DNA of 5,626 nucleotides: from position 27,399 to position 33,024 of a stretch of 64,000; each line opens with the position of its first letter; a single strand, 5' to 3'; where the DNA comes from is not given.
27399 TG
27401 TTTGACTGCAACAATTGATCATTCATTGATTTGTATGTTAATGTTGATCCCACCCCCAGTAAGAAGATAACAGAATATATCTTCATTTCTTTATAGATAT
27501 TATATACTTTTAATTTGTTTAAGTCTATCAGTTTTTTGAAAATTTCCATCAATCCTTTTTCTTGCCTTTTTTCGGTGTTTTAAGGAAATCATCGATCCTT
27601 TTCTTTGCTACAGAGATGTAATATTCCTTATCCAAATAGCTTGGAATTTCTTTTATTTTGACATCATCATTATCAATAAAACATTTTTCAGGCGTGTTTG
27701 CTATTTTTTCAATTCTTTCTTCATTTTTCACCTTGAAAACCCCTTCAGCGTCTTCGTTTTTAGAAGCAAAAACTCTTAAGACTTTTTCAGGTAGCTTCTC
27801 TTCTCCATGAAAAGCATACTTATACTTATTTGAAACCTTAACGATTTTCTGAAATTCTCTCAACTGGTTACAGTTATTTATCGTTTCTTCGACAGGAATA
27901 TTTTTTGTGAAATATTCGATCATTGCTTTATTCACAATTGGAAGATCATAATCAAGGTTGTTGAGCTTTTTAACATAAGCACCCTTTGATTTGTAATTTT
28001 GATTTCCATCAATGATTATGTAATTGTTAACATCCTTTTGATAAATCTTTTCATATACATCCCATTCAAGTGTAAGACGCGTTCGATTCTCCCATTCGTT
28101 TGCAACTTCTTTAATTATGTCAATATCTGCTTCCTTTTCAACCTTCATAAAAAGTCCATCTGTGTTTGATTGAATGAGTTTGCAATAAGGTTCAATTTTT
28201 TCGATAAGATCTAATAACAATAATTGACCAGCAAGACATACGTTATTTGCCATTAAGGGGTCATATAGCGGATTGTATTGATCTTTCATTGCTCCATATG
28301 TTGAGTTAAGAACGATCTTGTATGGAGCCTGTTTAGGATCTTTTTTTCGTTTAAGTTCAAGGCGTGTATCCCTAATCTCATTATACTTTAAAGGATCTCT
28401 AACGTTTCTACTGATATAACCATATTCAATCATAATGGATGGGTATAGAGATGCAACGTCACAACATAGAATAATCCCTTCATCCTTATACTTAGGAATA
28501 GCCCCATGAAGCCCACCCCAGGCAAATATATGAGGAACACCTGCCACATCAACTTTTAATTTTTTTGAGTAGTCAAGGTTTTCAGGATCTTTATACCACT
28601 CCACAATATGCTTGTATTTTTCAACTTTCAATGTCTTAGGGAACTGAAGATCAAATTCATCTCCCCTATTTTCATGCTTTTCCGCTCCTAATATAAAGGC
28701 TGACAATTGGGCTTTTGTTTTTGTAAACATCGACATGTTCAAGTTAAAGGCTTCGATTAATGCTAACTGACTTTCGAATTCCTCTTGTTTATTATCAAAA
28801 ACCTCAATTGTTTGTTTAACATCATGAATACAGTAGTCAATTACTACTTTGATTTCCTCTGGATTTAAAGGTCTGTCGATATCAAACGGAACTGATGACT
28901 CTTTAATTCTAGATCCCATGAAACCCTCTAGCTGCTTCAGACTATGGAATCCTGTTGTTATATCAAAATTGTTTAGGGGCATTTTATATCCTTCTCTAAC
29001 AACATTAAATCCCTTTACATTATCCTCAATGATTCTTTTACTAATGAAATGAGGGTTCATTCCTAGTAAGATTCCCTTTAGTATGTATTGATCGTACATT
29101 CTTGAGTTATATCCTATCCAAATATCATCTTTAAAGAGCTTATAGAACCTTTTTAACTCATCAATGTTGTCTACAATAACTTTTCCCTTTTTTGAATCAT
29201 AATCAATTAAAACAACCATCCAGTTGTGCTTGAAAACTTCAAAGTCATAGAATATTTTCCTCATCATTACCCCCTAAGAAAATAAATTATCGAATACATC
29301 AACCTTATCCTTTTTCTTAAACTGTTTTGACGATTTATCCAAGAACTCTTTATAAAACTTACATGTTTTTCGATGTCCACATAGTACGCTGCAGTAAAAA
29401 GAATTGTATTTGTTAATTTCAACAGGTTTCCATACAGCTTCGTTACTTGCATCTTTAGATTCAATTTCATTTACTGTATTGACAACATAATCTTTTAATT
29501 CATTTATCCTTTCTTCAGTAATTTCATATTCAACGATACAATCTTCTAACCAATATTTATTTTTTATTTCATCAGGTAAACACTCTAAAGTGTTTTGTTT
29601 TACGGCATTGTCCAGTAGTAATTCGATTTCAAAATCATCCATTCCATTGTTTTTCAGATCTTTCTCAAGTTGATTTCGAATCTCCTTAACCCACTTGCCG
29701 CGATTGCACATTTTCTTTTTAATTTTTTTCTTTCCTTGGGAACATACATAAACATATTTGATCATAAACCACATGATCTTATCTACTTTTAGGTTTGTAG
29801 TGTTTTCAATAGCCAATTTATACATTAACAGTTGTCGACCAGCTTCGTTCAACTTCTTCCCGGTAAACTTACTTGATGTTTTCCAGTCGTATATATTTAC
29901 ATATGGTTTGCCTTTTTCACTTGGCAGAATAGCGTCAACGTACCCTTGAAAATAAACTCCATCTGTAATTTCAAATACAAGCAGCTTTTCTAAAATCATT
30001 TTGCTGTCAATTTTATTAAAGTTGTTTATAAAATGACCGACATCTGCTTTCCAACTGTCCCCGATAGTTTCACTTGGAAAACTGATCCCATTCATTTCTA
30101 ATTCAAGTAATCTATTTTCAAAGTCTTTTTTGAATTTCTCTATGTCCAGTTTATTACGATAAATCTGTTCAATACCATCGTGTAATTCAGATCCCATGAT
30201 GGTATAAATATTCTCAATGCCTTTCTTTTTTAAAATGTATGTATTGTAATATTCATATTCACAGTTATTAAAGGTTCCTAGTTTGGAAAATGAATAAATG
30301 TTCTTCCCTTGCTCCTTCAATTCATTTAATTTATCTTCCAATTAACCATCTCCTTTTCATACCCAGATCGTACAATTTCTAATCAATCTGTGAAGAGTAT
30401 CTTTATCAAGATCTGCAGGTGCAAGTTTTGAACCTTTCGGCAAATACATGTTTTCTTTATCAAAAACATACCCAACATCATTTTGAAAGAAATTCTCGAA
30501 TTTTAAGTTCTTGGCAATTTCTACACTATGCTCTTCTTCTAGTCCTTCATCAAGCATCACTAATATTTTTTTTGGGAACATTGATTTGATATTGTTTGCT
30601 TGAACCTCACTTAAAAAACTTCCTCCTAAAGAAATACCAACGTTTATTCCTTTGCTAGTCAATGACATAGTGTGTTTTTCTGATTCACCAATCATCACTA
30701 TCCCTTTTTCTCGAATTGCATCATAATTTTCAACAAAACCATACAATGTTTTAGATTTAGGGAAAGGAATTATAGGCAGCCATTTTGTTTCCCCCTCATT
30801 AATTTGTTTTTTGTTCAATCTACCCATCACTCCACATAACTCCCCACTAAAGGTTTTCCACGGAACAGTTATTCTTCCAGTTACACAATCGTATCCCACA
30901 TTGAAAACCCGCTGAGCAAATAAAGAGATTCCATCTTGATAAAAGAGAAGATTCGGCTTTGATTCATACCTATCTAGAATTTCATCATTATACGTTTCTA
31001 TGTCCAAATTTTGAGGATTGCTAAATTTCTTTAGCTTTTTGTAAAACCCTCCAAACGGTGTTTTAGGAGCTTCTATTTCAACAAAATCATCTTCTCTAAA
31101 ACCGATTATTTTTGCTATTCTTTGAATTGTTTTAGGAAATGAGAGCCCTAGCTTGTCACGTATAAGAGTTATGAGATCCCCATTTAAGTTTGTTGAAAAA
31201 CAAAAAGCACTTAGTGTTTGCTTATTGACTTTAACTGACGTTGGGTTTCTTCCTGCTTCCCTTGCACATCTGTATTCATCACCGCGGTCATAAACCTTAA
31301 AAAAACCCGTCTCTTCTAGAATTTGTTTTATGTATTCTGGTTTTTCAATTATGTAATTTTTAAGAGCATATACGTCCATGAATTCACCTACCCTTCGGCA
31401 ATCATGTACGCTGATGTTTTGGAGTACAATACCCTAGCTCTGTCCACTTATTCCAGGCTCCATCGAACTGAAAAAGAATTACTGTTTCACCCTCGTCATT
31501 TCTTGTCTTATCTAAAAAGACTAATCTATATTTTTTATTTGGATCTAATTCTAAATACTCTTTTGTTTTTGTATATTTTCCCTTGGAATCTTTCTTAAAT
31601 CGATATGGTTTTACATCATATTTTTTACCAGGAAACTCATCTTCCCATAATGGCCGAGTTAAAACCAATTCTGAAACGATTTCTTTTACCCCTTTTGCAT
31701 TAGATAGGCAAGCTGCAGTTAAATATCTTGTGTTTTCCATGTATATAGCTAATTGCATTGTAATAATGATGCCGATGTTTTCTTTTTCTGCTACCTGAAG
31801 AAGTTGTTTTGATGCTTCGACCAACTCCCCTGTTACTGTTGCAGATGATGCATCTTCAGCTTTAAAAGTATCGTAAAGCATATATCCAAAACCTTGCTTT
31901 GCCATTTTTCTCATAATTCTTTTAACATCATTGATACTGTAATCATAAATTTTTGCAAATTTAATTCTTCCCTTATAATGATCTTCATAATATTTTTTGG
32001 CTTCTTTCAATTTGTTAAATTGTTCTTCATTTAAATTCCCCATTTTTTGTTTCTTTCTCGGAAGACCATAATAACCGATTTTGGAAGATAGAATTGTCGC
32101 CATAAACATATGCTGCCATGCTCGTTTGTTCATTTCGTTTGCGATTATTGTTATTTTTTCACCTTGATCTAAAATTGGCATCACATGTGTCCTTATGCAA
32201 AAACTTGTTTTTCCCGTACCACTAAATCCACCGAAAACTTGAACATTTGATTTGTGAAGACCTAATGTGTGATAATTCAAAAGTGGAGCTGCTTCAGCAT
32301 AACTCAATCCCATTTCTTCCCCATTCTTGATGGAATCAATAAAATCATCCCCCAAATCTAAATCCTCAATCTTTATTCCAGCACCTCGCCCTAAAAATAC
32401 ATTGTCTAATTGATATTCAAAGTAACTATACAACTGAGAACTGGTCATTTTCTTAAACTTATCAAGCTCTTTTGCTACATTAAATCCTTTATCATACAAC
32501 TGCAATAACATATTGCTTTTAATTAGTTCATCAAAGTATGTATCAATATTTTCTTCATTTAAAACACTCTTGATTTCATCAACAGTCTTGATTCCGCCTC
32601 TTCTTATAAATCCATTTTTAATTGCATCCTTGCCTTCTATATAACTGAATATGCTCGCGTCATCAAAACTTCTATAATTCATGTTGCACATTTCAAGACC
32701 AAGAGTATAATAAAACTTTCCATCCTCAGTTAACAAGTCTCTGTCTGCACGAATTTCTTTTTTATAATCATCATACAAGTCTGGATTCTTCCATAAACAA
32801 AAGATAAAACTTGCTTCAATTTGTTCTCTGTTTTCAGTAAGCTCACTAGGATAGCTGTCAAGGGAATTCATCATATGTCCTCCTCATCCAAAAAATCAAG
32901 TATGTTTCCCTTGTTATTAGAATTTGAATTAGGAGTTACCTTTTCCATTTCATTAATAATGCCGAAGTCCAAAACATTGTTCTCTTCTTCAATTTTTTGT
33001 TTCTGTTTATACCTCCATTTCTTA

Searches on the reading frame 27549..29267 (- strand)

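Call 49: search_protein_families(library=phrogs, proteins=[window:27549-29267:-], max_evalue=0.00001)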
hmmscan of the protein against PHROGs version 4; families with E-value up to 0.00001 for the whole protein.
window:27549-29267:- (572 aa): 6 families
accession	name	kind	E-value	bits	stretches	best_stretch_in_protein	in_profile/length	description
phrog_1252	-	DNA, RNA and nucleotide metabolism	3.6e-167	558.8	1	2-569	52-659/663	DNA polymerase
phrog_18505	-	DNA, RNA and nucleotide metabolism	1.2e-27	98.1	1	296-480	21-207/349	DNA polymerase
phrog_4210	-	DNA, RNA and nucleotide metabolism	6.1e-18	65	1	5-561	723-1275/1304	DNA polymerase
phrog_262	-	DNA, RNA and nucleotide metabolism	3.5e-13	49.5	1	307-382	507-592/856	DNA polymerase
phrog_34803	-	unknown function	2.6e-07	31.4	1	367-457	10-101/244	-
phrog_1918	-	DNA, RNA and nucleotide metabolism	2.6e-06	27.8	1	304-412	30-96/382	DNA polymerase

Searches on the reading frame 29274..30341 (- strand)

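Call 49: search_protein_families(library=phrogs, proteins=[window:29274-30341:-], max_evalue=0.00001)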
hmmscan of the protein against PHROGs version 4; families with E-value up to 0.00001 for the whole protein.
window:29274-30341:- (355 aa): 3 families
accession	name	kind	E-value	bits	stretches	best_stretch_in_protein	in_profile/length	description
phrog_1218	-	DNA, RNA and nucleotide metabolism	2.4e-30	107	1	10-345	4-350/364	exonuclease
phrog_69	-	DNA, RNA and nucleotide metabolism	8.2e-18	65.7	1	9-224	83-297/501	exonuclease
phrog_298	-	DNA, RNA and nucleotide metabolism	6.8e-07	29.9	1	42-196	101-229/293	exonuclease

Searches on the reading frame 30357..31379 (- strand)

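Call 49: search_protein_families(library=phrogs, proteins=[window:30357-31379:-], max_evalue=0.00001)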
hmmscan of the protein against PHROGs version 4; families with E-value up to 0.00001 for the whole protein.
window:30357-31379:- (340 aa): 2 families
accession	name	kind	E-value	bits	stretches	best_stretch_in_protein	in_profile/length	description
phrog_47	-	DNA, RNA and nucleotide metabolism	2.2e-18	67.2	1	20-338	37-335/947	DNA primase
phrog_6444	-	DNA, RNA and nucleotide metabolism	5.8e-12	46.2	0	161-273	195-307/577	DNA primase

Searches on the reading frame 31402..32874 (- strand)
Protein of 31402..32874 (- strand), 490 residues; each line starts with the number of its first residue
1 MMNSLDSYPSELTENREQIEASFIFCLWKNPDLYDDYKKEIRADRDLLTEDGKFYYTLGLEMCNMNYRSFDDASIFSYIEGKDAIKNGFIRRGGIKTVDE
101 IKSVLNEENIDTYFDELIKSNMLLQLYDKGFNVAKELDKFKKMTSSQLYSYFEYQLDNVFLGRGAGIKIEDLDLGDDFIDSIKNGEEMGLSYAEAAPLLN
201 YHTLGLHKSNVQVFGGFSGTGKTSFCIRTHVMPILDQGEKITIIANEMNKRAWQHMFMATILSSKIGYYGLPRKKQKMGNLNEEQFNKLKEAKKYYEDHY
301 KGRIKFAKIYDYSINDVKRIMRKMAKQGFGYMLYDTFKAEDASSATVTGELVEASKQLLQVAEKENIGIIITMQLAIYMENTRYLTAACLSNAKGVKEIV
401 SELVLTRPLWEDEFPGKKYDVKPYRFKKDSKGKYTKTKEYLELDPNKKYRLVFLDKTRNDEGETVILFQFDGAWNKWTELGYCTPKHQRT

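Call 49: search_protein_families(library=phrogs, proteins=[window:31402-32874:-], max_evalue=0.00001)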
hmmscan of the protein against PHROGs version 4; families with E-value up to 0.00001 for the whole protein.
window:31402-32874:- (490 aa): 2 families
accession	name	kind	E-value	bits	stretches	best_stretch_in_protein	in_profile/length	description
phrog_19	-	DNA, RNA and nucleotide metabolism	1.5e-33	117.5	1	13-483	157-584/621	DnaB-like replicative helicase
phrog_239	-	DNA, RNA and nucleotide metabolism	3.6e-07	30.5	1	174-326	326-465/801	DNA primase/helicase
